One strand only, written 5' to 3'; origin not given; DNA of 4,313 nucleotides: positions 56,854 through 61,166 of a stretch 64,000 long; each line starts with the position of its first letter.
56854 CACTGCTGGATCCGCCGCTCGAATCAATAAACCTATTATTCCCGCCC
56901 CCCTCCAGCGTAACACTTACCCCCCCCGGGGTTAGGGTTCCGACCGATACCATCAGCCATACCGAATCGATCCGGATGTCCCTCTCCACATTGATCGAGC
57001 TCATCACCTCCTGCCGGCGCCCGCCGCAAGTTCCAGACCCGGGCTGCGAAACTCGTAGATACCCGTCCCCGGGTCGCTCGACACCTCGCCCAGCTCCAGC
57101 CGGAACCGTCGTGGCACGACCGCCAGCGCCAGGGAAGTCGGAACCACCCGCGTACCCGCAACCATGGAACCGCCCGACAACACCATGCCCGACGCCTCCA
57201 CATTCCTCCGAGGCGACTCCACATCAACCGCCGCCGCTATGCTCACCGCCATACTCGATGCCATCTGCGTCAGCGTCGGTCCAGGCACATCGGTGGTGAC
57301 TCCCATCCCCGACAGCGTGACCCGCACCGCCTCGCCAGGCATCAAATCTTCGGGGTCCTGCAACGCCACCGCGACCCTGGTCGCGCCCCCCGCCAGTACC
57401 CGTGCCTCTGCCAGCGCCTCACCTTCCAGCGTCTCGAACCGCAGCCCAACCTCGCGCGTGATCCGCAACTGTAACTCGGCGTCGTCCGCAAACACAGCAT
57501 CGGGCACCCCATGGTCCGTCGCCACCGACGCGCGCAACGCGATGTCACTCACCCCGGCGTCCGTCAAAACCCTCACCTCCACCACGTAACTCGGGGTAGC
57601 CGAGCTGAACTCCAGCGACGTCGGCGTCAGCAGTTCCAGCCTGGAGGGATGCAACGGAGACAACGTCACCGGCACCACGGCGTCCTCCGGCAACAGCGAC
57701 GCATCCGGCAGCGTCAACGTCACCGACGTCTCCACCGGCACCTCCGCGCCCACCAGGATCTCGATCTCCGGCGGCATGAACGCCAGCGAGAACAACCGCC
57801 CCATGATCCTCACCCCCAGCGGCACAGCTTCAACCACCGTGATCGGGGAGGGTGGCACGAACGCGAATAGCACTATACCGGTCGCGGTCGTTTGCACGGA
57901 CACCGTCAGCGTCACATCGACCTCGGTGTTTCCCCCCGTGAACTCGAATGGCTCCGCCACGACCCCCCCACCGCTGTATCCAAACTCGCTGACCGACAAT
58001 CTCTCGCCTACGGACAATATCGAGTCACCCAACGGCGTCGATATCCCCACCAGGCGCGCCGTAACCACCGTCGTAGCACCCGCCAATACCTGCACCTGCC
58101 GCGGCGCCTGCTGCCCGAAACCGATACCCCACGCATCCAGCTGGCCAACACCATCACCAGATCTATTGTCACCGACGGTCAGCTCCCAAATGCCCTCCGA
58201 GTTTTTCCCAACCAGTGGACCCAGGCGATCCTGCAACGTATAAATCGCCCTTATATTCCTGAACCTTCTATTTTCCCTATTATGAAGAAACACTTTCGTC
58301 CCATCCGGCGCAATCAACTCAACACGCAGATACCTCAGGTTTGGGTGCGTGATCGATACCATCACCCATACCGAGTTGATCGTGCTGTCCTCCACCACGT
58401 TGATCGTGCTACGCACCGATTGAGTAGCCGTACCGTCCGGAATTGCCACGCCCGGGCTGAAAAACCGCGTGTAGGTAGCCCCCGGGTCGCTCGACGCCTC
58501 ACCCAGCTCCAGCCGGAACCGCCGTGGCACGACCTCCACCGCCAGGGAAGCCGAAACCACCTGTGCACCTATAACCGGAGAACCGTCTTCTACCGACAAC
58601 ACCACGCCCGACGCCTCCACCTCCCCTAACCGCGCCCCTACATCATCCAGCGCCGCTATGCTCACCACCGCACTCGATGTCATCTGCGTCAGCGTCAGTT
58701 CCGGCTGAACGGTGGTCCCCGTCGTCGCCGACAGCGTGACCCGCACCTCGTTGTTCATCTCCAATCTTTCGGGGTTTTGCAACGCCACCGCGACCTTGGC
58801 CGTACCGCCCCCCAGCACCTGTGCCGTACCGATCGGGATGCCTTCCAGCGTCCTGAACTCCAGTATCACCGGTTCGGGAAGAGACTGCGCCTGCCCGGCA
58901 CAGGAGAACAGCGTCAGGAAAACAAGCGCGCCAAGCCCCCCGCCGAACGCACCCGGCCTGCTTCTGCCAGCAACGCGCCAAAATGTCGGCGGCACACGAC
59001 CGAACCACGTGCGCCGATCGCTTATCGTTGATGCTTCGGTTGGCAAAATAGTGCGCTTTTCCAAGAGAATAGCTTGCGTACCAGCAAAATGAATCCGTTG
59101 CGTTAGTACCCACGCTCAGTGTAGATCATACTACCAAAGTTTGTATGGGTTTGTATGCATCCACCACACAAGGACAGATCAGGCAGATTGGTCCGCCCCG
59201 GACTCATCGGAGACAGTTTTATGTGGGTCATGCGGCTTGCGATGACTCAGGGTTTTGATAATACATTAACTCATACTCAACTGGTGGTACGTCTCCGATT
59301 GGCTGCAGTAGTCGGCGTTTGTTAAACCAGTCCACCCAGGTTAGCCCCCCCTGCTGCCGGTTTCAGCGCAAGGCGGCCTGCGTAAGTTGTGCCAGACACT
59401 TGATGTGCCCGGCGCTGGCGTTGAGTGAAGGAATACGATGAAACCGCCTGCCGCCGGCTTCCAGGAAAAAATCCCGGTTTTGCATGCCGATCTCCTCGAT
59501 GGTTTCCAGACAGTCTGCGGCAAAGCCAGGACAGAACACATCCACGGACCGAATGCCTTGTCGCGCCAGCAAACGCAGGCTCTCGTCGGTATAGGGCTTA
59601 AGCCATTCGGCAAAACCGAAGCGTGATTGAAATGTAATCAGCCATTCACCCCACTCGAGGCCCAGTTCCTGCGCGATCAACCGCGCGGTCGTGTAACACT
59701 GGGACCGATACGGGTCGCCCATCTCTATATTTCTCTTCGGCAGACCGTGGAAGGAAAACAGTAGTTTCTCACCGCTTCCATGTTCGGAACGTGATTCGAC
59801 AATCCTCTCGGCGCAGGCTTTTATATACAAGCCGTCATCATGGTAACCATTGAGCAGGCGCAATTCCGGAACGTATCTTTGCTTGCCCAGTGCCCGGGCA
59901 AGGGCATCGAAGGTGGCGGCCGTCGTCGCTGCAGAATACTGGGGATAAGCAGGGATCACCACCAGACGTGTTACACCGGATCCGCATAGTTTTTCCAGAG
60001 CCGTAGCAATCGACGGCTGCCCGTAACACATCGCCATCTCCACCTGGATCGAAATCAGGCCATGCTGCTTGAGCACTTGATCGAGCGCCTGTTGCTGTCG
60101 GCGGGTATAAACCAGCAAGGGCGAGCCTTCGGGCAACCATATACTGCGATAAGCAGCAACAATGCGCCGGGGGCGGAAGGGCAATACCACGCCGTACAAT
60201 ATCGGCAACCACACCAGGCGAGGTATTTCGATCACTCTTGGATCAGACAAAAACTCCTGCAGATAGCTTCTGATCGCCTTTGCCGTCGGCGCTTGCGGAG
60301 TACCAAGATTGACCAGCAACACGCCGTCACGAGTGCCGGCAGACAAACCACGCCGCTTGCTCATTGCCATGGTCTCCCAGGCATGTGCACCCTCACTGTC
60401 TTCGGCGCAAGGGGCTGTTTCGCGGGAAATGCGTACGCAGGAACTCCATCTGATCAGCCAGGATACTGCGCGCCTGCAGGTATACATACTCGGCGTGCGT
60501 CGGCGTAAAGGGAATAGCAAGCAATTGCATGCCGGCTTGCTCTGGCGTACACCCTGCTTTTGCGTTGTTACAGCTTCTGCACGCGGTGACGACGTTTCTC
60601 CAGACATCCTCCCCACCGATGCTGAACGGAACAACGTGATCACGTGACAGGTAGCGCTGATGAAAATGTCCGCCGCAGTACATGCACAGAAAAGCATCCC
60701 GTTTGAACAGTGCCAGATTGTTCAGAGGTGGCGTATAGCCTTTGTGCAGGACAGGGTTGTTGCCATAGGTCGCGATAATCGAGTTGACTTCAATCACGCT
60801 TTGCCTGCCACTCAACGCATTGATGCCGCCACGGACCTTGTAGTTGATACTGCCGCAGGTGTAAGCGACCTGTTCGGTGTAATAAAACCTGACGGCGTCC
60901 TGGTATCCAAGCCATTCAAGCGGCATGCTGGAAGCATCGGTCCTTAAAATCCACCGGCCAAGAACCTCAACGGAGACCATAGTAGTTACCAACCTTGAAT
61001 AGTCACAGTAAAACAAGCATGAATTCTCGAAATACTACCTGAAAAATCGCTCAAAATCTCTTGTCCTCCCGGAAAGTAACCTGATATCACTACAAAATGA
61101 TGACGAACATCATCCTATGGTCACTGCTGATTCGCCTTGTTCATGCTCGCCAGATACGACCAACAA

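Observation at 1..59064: A colinear giant-adhesin coding tract of at least 59 kb (about 19,700 codons in-window, still open at the left edge)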

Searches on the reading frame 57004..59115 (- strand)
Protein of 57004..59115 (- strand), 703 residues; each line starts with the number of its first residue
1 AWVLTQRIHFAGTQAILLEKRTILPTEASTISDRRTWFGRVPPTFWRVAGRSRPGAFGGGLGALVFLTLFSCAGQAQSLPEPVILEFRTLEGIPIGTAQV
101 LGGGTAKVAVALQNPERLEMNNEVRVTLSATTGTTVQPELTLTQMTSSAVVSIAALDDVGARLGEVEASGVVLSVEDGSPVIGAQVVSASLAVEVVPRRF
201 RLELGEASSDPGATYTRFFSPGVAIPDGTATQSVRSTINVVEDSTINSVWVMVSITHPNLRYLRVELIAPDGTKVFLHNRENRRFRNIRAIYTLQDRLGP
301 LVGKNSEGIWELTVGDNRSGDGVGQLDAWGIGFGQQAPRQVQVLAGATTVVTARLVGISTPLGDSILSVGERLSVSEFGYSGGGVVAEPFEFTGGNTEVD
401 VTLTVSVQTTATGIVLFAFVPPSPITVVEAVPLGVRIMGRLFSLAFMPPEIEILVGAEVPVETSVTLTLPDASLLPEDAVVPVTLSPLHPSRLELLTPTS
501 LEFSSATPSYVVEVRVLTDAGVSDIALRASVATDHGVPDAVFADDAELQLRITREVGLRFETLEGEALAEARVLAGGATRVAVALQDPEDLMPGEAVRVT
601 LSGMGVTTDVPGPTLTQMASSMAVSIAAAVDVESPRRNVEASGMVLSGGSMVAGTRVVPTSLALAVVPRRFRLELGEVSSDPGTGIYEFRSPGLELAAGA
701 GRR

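Call 6: search_protein_families(library=pfam, proteins=[window:57004-59115:-], max_evalue=0.01)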
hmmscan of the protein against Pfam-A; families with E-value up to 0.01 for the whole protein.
window:57004-59115:- (703 aa): 1 family
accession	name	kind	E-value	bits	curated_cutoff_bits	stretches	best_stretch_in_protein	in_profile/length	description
PF01483.27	P_proprotein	-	7.8e-15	55.2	21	1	247-332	2-85/86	Proprotein convertase P-domain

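Call 10: find_related_loci(query=window:57004-59064:-, collection=genome_contigs, flank=10000)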
Query window:57004-59064:- (686 aa) in genome_contigs; peptide patterns used: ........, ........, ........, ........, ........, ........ (x = any residue, [..] = any of these).
332 stretches matched a pattern, but none encodes a relative of the query by tblastn (E <= 1e-3).

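Call 18: find_homologous_proteins(query=window:57004-59064:-, max_evalue=0.00001)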
Query window:57004-59064:- (686 aa): 12 proteins with E <= 0.00001 among 8000 candidates.
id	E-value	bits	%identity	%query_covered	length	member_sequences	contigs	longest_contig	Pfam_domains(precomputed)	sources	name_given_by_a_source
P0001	1.5e-241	822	97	59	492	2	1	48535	-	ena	-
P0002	9.0e-219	746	62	59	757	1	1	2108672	PF01483.28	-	-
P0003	1.3e-135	472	61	55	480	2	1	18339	PF01483.28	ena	-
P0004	1.4e-103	366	40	91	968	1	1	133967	PF01483.28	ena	-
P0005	2.2e-98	349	39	48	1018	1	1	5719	PF01483.28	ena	-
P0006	8.0e-85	304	49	48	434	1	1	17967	PF01483.28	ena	-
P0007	9.5e-65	238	40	63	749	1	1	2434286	PF01483.28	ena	-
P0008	1.5e-37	148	39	16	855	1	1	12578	PF05547.18,PF01483.28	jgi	jgi:immune inhibitor A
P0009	3.2e-28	117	44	17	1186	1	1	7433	PF01483.28,PF00082.28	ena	-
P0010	1.5e-20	91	38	16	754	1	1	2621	PF01483.28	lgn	-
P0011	9.2e-12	62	37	16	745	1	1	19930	PF04389.23,PF01483.28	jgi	jgi:subtilisin-like proprotein convertase family protein/Zn-dependent M28 family amino/carboxypeptid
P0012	7.7e-9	53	36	16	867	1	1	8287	PF02868.22,PF01447.25,PF07504.20,PF01483.28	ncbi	ncbi:MAG TPA: M4 family metallopeptidase [Micromonosporaceae bacterium]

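Call 19: find_encoding_contigs(protein=P0001, flank=10000, max_places=4)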
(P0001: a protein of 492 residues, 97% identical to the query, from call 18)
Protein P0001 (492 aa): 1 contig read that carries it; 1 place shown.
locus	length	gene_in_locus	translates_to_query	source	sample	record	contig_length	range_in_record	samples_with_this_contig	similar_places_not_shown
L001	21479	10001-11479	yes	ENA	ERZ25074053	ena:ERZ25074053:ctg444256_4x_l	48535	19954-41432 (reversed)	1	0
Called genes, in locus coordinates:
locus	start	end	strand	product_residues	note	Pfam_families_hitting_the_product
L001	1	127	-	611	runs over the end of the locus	PF00749:tRNA-synt_1c, PF03950:tRNA-synt_1c_C, PF20974:tRNA-synt_1c_C2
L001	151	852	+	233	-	PF03099:BPL_LplA_LipB, PF02237:BPL_C (weak)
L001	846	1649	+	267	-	PF03309:Pan_kinase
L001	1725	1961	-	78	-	-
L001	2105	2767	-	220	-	-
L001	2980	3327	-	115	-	-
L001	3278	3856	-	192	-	-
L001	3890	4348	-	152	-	-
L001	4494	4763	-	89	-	-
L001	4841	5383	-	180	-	-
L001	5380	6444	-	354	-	PF02463:SMC_N (faint), PF13175:AAA_15 (weak), PF13476:AAA_23 (weak), PF13304:AAA_21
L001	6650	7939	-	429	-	PF13384:HTH_23 (faint), PF13518:HTH_28, PF13551:HTH_29 (weak), PF13565:HTH_32, PF13683:rve_3 (weak)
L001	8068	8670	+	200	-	PF02810:SEC-C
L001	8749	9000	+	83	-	PF13683:rve_3, PF13333:rve_2 (weak)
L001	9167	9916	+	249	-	-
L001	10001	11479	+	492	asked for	-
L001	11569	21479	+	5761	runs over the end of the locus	PF01483:P_proprotein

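Call 20: find_encoding_contigs(protein=P0002, flank=10000, max_places=4)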
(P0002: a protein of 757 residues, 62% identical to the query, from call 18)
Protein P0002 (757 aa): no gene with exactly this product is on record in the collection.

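Call 24: find_encoding_contigs(protein=P0004, flank=10000, max_places=3)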
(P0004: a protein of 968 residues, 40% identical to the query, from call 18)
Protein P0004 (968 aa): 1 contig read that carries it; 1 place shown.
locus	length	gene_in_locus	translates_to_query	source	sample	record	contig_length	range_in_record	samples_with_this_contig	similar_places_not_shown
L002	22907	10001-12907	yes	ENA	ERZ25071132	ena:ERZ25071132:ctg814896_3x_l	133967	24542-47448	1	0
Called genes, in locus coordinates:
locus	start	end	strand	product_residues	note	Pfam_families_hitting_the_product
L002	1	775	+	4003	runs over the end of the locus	PF01483:P_proprotein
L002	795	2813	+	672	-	PF01483:P_proprotein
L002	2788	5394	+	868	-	-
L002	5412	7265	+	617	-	PF01483:P_proprotein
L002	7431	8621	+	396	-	PF01483:P_proprotein (faint)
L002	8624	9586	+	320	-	-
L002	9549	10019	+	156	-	-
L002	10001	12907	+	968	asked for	PF01483:P_proprotein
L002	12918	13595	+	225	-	-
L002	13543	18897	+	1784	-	PF01483:P_proprotein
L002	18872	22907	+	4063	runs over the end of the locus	PF01483:P_proprotein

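Call 25: find_encoding_contigs(protein=P0007, flank=10000, max_places=3)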
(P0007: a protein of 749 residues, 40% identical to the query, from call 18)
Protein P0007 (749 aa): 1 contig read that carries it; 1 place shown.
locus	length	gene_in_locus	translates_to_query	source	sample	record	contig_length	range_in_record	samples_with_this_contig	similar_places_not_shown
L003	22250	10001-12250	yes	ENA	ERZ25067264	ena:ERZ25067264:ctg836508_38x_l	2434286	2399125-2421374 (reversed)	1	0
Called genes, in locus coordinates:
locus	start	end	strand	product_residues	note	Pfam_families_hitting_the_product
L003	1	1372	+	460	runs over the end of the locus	PF01645:Glu_synthase, PF01070:FMN_dh, PF03060:NMO (weak), PF00478:IMPDH (weak)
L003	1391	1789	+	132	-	-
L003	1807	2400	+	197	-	-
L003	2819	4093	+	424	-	PF13433:Peripla_BP_5 (faint), PF13458:Peripla_BP_6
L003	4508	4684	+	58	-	PF02597:ThiS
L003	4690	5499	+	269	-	PF05690:ThiG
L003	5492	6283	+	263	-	PF02390:Methyltransf_4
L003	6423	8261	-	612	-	PF00916:Sulfate_transp, PF01740:STAS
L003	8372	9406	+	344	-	PF00248:Aldo_ket_red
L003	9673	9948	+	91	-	-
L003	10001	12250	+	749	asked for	PF01483:P_proprotein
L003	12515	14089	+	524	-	PF02661:Fic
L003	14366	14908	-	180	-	PF00702:Hydrolase, PF08645:PNK3P, PF13419:HAD_2 (faint), PF13242:Hydrolase_like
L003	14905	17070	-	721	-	PF02092:tRNA_synt_2f, PF05746:DALR_1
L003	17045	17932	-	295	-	PF02091:tRNA-synt_2e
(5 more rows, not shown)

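Call 68: search_protein_families(library=ncbifam, proteins=[window:57004-59064:-], max_evalue=0.1)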
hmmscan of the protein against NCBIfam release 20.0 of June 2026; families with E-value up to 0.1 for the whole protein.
window:57004-59064:- (686 aa): 0 families

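Call 110: search_protein_families(library=pfam, proteins=[P0007], max_evalue=0.001)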
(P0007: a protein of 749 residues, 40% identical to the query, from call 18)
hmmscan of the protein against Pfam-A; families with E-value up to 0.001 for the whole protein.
P0007 (749 aa): 1 family
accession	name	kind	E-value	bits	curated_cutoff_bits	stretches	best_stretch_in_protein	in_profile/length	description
PF01483.27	P_proprotein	-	3.9e-18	65.8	21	1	206-292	1-84/86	Proprotein convertase P-domain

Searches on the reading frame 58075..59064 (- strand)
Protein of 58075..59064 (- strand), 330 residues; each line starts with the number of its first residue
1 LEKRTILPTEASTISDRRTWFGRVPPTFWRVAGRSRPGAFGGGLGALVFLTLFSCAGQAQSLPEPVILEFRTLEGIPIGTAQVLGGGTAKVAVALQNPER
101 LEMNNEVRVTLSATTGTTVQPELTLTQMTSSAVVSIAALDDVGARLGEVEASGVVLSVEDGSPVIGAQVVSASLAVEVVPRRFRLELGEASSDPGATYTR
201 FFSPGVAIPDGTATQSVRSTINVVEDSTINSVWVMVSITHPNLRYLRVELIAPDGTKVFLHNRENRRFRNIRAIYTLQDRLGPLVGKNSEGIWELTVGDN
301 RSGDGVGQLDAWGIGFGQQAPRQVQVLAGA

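Call 97: find_related_loci(query=A3, collection=genome_contigs, flank=10000)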
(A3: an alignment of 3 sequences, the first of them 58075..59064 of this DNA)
Query A3 (330 aa) in genome_contigs; peptide patterns used: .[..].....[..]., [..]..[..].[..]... (x = any residue, [..] = any of these).
83 stretches matched a pattern, but none encodes a relative of the query by tblastn (E <= 1e-3).

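Call 100: find_related_loci(query=A3, collection=metagenome_contigs, flank=10000)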
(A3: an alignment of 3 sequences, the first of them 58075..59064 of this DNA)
Query A3 (330 aa) in metagenome_contigs; peptide patterns used: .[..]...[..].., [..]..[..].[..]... (x = any residue, [..] = any of these).
252 stretches matched a pattern, but none encodes a relative of the query by tblastn (E <= 1e-3).

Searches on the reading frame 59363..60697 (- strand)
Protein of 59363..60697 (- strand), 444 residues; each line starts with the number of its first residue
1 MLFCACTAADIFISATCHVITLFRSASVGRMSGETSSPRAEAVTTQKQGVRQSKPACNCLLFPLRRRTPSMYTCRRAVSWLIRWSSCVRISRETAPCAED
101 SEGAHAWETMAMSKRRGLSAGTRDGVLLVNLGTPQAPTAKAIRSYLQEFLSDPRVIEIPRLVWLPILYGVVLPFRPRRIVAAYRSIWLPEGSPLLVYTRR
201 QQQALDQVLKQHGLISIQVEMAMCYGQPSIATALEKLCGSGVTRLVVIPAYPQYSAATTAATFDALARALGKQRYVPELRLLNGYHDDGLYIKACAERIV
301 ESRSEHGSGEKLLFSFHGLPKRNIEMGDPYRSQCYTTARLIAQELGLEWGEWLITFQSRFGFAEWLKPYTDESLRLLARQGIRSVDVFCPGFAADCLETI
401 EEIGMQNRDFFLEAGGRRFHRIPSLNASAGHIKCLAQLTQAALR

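Call 8: find_encoding_contigs(protein=window:59363-60697:-, flank=10000, max_places=6)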
Protein window:59363-60697:- (444 aa): no gene with exactly this product is on record in the collection.

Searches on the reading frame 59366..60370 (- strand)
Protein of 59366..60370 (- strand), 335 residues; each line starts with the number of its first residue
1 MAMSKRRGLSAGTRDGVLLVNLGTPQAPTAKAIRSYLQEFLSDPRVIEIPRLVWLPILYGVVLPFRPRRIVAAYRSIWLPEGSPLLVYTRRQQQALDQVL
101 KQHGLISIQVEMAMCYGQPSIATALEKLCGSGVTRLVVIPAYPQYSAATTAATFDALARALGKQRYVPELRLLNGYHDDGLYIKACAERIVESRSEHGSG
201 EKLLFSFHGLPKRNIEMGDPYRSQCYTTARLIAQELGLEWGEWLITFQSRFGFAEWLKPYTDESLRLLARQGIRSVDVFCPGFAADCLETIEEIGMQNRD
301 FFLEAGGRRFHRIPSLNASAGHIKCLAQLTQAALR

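Call 26: find_related_loci(query=window:59366-60370:-, collection=genome_contigs, flank=10000)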
Query seq(335 aa) (335 aa) in genome_contigs; peptide patterns used: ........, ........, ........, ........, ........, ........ (x = any residue, [..] = any of these).
252 stretches matched a pattern; 4 encode a relative of the query (tblastn E <= 1e-3); 4 distinct loci.
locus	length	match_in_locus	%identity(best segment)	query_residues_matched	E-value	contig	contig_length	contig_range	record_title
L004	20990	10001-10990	71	2-331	1e-154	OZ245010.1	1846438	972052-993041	MAG: Candidatus Oxydemutatoraceae bacterium isolate ab49ed24-c91f-451f-9d16-9eaa7661b6c2 genome assembly, chromosome: 1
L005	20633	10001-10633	27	92-297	2e-14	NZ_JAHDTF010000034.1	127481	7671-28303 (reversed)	Sphaerisporangium fuscum strain H8589 Scaffold31_1, whole genome shotgun sequence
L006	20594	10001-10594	27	109-297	5e-13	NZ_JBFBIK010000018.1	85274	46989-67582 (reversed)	Sphaerisporangium sp. NPDC088356 NPDC088356_156_C3.ctg-0018, whole genome shotgun sequence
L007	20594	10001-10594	26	109-297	5e-12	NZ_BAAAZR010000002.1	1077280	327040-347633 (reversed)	Sphaerisporangium flaviroseum strain JCM 16908 sequence02, whole genome shotgun sequence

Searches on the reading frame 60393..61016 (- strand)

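Call 114: search_protein_families(library=pfam, proteins=[window:60393-61016:-], max_evalue=0.001)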
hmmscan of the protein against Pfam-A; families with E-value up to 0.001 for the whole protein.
window:60393-61016:- (207 aa): 3 families
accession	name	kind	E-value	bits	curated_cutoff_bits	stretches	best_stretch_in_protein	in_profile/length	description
PF14279.12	HNH_5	-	2.7e-14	53.3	27.5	1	111-165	1-55/56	HNH endonuclease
PF01844.29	HNH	-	8.9e-14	51.8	21.4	1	111-153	1-44/47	HNH endonuclease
PF13395.12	HNH_4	-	3.3e-05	24.2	22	1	111-158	1-53/54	HNH endonuclease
